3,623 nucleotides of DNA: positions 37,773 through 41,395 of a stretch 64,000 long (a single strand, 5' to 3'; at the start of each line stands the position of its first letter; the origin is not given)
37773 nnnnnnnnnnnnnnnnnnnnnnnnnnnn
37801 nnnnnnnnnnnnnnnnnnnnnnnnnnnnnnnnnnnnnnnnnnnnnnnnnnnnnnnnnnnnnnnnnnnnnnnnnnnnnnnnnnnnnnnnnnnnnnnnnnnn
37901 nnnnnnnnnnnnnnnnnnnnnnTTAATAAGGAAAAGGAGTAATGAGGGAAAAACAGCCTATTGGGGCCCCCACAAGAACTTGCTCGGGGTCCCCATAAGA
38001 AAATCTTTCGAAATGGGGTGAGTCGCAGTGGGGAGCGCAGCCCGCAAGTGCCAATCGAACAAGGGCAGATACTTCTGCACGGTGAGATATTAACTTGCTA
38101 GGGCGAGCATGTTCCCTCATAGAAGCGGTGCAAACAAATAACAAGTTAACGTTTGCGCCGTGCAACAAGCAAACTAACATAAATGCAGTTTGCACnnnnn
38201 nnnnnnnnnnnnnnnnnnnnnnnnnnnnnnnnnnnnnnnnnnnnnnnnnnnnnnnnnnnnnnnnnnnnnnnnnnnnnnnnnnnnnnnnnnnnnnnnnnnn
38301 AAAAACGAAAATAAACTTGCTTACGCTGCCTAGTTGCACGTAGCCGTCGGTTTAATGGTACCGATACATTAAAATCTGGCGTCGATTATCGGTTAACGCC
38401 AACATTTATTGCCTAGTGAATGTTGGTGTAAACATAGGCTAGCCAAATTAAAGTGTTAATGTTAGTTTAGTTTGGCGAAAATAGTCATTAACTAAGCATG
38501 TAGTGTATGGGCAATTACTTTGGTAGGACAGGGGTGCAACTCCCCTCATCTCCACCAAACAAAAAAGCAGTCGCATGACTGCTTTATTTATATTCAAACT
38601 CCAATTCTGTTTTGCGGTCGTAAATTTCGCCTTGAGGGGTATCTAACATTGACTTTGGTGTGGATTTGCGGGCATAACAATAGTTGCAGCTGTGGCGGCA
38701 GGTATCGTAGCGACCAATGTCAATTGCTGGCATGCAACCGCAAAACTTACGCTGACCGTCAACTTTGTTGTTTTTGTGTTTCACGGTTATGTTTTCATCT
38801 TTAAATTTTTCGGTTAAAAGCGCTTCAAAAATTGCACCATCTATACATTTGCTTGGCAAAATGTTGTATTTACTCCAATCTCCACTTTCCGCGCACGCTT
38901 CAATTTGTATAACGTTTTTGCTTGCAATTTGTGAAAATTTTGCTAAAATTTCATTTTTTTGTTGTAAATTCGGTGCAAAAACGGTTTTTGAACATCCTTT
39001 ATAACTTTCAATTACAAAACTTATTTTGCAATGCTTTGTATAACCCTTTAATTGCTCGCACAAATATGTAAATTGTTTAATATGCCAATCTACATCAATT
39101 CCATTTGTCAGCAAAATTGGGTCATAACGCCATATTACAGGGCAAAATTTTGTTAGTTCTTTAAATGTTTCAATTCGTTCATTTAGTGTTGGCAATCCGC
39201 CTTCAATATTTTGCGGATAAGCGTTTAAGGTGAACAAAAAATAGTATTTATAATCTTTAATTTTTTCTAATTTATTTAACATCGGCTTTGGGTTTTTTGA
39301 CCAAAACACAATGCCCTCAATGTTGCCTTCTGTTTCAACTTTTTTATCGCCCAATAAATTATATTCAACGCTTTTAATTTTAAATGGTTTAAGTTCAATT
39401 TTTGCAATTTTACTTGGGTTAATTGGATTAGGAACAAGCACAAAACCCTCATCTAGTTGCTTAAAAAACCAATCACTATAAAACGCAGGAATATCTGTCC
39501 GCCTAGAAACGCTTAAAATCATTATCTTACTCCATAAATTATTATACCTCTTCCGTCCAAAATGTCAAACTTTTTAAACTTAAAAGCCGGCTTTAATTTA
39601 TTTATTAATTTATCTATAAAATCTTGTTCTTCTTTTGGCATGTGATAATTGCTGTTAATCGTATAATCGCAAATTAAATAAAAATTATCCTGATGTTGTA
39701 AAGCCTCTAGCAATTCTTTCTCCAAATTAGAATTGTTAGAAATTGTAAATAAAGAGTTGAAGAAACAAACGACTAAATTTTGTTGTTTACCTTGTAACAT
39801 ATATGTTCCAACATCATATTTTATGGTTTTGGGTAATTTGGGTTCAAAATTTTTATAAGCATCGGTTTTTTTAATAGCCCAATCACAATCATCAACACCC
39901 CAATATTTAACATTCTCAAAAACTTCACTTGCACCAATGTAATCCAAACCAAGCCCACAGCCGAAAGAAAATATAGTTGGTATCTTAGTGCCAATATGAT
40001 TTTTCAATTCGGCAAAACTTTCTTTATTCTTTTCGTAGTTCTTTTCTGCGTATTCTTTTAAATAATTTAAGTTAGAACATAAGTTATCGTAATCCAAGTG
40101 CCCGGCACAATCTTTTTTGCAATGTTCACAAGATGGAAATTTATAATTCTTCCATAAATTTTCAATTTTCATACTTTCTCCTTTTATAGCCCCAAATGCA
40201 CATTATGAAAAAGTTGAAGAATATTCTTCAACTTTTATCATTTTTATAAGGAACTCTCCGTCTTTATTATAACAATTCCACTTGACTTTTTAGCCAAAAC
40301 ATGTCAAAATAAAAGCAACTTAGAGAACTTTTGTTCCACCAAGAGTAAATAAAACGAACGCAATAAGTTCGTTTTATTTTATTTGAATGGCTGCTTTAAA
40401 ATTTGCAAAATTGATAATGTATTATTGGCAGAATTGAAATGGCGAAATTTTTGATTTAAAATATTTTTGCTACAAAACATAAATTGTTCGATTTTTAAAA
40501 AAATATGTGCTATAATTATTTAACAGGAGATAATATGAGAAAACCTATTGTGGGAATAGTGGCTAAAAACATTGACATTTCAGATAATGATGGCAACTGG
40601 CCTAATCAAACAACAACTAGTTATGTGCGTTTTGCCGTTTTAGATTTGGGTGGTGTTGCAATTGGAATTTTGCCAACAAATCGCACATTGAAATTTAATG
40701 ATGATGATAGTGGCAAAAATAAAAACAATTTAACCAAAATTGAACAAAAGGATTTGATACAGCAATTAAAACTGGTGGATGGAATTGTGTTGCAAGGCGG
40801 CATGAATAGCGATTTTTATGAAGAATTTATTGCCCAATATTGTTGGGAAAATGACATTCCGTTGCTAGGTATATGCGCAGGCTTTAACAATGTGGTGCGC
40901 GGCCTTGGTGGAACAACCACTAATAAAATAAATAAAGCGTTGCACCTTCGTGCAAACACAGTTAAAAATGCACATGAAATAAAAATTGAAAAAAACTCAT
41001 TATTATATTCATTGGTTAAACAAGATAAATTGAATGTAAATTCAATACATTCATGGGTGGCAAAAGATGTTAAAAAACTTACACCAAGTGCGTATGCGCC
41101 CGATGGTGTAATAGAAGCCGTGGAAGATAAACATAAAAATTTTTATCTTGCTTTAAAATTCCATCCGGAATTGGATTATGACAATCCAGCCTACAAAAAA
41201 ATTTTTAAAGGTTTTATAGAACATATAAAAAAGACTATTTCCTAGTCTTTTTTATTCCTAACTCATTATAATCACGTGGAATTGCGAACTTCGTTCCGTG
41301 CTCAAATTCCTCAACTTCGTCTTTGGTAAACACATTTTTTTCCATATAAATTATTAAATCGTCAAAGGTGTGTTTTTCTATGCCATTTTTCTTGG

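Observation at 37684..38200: Large unclassified structured RNA (about 480 nt) with its own promoter, fused head-to-tail to the tmRNA gene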

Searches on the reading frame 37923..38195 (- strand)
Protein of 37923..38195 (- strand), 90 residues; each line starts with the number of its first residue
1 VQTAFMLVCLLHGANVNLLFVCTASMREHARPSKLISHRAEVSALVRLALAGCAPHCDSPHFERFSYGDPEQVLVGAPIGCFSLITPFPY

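Call 36: find_homologous_proteins(query=window:37923-38195:-, max_evalue=10)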
Query window:37923-38195:- (90 aa): 1 proteins with E <= 10 among 2 candidates.
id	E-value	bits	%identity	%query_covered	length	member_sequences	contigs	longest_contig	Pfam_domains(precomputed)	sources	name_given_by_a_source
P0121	1.7e-5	43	47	78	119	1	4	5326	-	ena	-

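Call 37: find_encoding_contigs(protein=P0121, flank=3000, max_places=10)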
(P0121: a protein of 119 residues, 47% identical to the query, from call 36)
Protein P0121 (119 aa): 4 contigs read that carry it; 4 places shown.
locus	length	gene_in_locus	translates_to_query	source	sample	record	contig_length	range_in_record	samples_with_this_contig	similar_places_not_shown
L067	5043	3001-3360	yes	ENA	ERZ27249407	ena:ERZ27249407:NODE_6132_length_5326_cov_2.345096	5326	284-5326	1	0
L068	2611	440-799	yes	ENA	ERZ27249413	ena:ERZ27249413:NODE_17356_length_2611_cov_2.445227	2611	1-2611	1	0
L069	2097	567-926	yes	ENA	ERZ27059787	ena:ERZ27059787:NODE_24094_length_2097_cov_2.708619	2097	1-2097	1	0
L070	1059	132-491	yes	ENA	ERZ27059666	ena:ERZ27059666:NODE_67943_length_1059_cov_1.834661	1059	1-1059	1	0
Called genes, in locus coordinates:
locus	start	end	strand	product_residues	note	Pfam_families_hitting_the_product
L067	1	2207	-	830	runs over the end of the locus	?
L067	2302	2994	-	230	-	PF01522:Polysacc_deac_1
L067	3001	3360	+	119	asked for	-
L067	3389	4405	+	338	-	-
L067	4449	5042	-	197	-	?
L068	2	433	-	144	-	?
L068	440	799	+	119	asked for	-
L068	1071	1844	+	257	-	-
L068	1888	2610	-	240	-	?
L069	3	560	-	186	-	?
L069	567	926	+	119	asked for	-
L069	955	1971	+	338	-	-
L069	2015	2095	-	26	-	?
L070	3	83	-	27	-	?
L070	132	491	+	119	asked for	-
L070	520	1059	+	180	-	?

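Call 55: search_protein_representatives(alignment_id=A3)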
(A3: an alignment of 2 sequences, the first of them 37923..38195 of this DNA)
Query: 2 sequences, 132 profile positions. Proteins with E-value up to 0.001 (for the whole library): 2; up to 1e-10: 1; up to 1e-30: 1. The best 2 are listed.
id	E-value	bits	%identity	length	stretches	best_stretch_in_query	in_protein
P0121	2.5e-65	234.4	-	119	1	1-132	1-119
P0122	7.3e-06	42.0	-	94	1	37-67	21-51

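Call 58: find_homologous_proteins(query=A4, max_evalue=10)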
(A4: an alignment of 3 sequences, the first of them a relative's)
Query A4 (3 sequences) (94 aa, profile of the alignment): 2 proteins with E <= 10 among 7232 candidates.
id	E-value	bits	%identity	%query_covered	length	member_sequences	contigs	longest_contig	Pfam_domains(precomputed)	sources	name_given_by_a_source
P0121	4.7e-38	147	34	87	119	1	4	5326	-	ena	-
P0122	1.3e-36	142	100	100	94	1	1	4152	-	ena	-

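Call 59: find_encoding_contigs(protein=P0122, flank=3000, max_places=5)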
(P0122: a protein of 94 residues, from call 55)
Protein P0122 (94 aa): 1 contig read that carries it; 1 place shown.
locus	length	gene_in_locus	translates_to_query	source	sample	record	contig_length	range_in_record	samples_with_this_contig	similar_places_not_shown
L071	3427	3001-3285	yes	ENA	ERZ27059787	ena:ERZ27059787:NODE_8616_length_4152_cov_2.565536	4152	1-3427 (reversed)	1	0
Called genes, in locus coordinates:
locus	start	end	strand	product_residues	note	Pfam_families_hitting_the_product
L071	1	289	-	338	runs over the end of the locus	?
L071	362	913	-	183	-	PF03352:Adenine_glyco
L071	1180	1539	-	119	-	-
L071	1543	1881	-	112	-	-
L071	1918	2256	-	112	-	-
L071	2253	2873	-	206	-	-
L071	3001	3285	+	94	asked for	-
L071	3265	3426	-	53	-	?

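Call 77: search_protein_families(library=pfam, proteins=[L071:2253-2873:-, L071:1918-2256:-, L071:1543-1881:-, L071:1180-1539:-, L067:3389-4405:+, L067:2302-2994:-, L067:4449-5042:-], max_evalue=0.001)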
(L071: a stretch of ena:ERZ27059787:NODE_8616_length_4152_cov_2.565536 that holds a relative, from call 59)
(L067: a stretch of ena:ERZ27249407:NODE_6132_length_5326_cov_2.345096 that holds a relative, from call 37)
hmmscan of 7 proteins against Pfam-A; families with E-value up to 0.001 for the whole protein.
L071:2253-2873:- (206 aa): 0 families

L071:1918-2256:- (112 aa): 0 families

L071:1543-1881:- (112 aa): 0 families

L071:1180-1539:- (119 aa): 0 families

L067:3389-4405:+ (338 aa): 0 families

L067:2302-2994:- (230 aa): 2 families
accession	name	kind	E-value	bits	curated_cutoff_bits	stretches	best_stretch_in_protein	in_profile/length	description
PF01522.26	Polysacc_deac_1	-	1.2e-24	87.1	23.1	1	45-164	5-123/124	Polysaccharide deacetylase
PF10096.14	DUF2334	-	0.00011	22.3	26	1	89-168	56-146/203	Uncharacterized protein conserved in bacteria (DUF2334)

L067:4449-5042:- (197 aa): 3 families
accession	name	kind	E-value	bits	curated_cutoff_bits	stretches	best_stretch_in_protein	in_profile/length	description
PF00575.29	S1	-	9e-19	68.1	22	1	128-190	7-70/74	S1 RNA binding domain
PF00013.35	KH_1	-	2.6e-12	46.7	21.5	1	60-117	2-65/66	KH domain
PF22675.2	KH-I_KHDC4-BBP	-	8.8e-05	22.7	30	0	69-108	8-47/76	KHDC4/BBP-like, KH-domain type I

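Call 105: find_related_loci(query=A4, collection=viral_contigs, flank=1500)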
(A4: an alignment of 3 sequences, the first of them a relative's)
Query A4 (94 aa) in viral_contigs; peptide patterns used: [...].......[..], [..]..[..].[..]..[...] (x = any residue, [..] = any of these).
28 stretches matched a pattern, but none encodes a relative of the query by tblastn (E <= 1e-3).

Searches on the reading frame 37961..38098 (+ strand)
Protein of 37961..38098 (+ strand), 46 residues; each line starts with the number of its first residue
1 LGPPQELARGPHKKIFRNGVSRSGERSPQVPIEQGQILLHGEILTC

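Call 63: search_protein_families(library=pfam, proteins=[window:37961-38098:+], max_evalue=10)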
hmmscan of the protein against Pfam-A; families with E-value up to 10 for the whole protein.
seq(46 aa): 0 families

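Call 64: search_protein_families(library=ncbifam, proteins=[window:37961-38098:+], max_evalue=10)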
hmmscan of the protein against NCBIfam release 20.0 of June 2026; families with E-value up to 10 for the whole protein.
seq(46 aa): 0 families

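Call 87: search_protein_families(library=phrogs, proteins=[window:37961-38098:+], max_evalue=10)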
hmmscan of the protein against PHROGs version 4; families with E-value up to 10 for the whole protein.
seq(46 aa): 0 families

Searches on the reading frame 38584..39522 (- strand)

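Call 52: search_protein_families(library=pfam, proteins=[window:38584-39522:-], max_evalue=0.00001)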
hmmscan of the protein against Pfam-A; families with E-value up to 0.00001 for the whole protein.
window:38584-39522:- (312 aa): 1 family
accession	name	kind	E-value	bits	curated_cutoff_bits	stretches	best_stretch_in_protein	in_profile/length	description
PF08902.16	DUF1848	-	2.2e-84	283.8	30.5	2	64-284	43-262/262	Domain of unknown function (DUF1848)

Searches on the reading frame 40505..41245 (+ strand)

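Call 52: search_protein_families(library=pfam, proteins=[window:40505-41245:+], max_evalue=0.00001)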
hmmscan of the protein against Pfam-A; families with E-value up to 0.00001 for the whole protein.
window:40505-41245:+ (246 aa): 2 families
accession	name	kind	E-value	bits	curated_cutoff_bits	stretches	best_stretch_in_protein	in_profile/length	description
PF07722.19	Peptidase_C26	-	6e-27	95.3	20.5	1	103-222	91-219/219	Peptidase C26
PF00117.34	GATase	-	2.3e-14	53.9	22.8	1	80-238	30-188/190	Glutamine amidotransferase class-I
